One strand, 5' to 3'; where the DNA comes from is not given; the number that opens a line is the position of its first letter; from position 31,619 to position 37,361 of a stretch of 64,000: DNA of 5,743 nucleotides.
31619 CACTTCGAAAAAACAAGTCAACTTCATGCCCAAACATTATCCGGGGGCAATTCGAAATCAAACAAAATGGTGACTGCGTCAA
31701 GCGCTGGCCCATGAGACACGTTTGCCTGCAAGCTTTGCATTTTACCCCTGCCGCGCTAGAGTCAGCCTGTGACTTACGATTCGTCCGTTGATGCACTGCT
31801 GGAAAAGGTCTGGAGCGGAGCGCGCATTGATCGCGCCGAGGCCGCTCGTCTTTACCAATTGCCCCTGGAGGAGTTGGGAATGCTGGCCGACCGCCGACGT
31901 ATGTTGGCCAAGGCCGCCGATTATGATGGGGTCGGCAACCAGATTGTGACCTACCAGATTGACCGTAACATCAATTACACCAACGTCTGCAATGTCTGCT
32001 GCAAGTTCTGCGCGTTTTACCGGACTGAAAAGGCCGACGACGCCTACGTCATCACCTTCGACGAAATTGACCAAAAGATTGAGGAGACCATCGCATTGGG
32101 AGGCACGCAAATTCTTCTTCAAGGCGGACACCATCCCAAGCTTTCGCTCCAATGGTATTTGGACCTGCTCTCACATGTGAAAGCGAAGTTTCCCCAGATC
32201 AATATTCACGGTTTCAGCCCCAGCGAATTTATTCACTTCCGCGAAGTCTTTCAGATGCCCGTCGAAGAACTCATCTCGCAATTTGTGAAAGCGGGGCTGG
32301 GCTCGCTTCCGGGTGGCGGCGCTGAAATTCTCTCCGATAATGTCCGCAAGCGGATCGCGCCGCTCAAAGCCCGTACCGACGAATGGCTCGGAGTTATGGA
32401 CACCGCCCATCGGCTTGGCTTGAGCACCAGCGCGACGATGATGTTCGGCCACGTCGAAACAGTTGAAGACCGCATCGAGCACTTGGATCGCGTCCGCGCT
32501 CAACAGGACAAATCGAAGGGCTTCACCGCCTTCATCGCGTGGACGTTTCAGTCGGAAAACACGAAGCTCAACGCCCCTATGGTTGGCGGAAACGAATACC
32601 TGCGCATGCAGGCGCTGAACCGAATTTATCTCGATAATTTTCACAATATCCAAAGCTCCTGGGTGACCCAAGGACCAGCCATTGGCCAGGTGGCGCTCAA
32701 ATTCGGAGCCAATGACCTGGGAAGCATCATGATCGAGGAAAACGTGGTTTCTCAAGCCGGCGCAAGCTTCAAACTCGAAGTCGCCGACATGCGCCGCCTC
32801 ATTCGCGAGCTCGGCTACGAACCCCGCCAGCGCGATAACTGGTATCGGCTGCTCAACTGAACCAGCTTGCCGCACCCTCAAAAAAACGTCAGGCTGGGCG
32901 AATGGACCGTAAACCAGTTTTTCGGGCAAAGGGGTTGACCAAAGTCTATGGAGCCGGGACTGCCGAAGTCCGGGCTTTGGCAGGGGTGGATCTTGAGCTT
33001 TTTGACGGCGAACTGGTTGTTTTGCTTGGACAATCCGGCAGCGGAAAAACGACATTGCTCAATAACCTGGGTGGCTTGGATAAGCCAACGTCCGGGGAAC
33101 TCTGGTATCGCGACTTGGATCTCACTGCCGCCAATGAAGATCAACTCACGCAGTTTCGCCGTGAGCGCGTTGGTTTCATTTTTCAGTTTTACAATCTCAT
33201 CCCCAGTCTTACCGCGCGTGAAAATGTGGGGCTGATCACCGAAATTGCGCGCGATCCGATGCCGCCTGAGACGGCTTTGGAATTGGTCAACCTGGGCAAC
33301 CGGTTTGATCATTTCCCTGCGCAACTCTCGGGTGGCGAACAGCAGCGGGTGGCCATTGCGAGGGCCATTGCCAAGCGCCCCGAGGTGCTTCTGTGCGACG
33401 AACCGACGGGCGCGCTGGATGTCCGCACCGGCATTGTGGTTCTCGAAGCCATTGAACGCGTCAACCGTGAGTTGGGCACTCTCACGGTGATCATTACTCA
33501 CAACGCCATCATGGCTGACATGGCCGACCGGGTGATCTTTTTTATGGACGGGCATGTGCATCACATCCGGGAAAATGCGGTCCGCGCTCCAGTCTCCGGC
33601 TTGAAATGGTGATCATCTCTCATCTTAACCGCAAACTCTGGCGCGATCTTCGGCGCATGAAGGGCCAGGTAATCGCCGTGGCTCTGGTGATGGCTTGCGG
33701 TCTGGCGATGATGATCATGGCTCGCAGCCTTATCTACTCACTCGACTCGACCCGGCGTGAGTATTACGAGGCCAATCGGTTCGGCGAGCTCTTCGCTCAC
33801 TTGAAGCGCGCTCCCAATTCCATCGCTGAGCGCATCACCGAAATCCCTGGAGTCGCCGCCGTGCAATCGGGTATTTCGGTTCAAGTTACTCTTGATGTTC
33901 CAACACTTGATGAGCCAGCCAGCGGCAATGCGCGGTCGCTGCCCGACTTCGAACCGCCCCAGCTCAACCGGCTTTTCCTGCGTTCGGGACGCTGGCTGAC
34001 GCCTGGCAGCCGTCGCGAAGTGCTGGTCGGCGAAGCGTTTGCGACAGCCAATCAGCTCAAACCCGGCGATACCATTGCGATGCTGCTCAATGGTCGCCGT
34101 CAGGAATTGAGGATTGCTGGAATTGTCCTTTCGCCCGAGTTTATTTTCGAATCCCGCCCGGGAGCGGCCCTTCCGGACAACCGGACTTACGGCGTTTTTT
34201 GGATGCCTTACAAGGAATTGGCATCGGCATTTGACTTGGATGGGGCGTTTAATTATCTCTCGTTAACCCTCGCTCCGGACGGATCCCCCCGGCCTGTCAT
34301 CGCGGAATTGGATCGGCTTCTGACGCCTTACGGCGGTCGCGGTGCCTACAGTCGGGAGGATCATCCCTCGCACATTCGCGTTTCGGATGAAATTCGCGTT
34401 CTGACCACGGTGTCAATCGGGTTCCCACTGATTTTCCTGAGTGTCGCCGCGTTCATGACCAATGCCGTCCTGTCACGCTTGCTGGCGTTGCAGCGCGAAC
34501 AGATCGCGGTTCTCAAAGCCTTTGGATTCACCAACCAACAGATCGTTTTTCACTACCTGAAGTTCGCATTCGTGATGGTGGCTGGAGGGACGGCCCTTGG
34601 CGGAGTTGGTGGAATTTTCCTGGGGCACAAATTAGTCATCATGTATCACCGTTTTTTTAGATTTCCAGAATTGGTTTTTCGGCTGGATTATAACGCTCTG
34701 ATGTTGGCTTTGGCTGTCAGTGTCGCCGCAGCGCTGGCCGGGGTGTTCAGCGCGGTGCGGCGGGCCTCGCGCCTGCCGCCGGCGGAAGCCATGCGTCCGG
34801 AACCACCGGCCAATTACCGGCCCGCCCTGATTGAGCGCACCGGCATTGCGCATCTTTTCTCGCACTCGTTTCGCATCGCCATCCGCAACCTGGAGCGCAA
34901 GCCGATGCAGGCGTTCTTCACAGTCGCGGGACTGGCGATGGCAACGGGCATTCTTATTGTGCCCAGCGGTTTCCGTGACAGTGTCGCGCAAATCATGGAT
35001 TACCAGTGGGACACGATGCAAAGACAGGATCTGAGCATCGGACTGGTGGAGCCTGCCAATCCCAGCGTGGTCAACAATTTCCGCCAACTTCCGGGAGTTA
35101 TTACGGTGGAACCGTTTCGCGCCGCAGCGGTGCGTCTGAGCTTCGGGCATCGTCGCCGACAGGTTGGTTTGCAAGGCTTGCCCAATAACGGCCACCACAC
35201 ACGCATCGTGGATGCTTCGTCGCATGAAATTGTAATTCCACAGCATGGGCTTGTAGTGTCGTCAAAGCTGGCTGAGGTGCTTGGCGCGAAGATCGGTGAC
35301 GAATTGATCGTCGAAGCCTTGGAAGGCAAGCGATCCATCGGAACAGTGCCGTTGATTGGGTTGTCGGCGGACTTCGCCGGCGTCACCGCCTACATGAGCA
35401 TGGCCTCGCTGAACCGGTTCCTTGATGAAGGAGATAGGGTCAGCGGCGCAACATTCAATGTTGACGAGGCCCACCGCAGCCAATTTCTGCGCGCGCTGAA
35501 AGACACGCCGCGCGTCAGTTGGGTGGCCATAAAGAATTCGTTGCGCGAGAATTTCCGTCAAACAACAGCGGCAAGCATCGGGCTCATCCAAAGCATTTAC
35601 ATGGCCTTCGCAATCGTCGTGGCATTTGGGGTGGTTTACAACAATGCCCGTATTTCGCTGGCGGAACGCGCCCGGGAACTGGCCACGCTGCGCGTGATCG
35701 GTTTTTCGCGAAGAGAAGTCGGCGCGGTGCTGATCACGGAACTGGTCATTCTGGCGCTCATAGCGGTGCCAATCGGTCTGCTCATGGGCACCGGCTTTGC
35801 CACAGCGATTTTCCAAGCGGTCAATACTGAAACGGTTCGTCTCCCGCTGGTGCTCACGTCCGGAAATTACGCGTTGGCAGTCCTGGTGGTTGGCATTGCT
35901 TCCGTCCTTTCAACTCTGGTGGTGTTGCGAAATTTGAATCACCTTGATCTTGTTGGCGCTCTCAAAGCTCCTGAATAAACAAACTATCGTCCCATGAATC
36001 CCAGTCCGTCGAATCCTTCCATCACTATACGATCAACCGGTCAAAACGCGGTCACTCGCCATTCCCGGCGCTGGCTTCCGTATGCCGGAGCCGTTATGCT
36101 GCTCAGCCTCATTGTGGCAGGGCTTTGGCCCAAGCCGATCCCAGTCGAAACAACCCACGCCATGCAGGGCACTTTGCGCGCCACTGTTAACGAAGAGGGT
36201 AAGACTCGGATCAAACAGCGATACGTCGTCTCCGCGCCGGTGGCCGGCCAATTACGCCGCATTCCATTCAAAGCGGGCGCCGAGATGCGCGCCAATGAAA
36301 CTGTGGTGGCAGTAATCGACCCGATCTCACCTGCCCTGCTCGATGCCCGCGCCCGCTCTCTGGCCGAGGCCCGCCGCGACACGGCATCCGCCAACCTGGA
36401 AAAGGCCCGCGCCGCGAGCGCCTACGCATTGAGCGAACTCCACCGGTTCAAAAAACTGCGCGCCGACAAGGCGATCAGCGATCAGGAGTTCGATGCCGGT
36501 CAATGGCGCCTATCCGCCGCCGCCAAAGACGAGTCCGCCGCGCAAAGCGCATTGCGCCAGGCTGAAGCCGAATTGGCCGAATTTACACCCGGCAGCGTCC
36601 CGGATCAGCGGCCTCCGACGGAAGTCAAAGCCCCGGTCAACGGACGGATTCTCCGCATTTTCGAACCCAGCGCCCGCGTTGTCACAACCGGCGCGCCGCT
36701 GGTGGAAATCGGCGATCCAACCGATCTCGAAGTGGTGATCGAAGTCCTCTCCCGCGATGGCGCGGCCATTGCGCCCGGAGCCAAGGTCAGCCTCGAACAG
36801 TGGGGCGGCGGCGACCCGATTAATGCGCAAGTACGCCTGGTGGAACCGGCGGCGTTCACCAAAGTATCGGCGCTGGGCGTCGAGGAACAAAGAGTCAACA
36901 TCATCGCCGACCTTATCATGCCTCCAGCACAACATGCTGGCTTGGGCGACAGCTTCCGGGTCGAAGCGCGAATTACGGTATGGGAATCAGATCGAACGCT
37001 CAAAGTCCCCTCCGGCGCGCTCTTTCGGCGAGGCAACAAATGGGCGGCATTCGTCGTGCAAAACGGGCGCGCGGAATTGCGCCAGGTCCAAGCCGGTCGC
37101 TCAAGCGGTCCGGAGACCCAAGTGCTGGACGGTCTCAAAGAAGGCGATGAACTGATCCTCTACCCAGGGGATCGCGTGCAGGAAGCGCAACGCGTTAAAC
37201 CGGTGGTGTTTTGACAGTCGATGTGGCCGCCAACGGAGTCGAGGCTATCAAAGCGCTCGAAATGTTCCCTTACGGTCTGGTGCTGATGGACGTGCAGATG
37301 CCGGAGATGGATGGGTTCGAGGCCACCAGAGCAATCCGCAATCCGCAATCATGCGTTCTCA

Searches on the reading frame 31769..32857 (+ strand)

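Call 89: search_protein_families(library=pfam, proteins=[window:31769-32857:+], max_evalue=0.00001)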
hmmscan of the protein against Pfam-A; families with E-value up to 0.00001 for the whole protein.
window:31769-32857:+ (363 aa): 2 families
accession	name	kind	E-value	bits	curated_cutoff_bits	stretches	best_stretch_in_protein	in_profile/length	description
PF19288.4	CofH_C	-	4.2e-37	127.2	27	1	250-361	2-118/125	CofH/MqnC C-terminal region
PF04055.27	Radical_SAM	-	5.7e-20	72.6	29.5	1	68-241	1-165/166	Radical SAM superfamily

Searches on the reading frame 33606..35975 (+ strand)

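Call 89: search_protein_families(library=pfam, proteins=[window:33606-35975:+], max_evalue=0.00001)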
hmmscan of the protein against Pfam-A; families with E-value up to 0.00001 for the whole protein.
window:33606-35975:+ (790 aa): 2 families
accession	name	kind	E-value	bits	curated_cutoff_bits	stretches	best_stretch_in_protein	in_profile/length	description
PF02687.27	FtsX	-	1.4e-27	96.5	25.5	2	664-778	2-116/120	FtsX-like permease C-terminal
PF12704.14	MacB_PCD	-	8.9e-13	49.4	27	1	26-237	5-206/207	MacB-like periplasmic core domain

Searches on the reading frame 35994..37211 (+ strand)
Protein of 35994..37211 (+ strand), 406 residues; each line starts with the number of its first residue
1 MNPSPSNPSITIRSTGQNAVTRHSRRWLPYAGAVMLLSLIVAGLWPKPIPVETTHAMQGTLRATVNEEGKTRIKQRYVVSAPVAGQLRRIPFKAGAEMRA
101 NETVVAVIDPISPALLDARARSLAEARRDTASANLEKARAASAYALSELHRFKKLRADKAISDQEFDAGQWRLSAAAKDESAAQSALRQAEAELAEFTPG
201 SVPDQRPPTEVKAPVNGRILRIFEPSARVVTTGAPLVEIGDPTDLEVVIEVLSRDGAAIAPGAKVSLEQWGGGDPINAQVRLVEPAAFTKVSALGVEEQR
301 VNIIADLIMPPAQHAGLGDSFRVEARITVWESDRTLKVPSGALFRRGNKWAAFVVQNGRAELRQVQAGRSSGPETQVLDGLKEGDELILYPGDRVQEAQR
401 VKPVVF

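Call 89: search_protein_families(library=pfam, proteins=[window:35994-37211:+], max_evalue=0.00001)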
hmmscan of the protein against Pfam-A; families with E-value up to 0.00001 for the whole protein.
window:35994-37211:+ (406 aa): 1 family
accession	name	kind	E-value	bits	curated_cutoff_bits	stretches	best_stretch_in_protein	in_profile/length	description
PF13437.12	HlyD_3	-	6.4e-10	40.2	22.2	1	211-294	2-87/106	HlyD family secretion protein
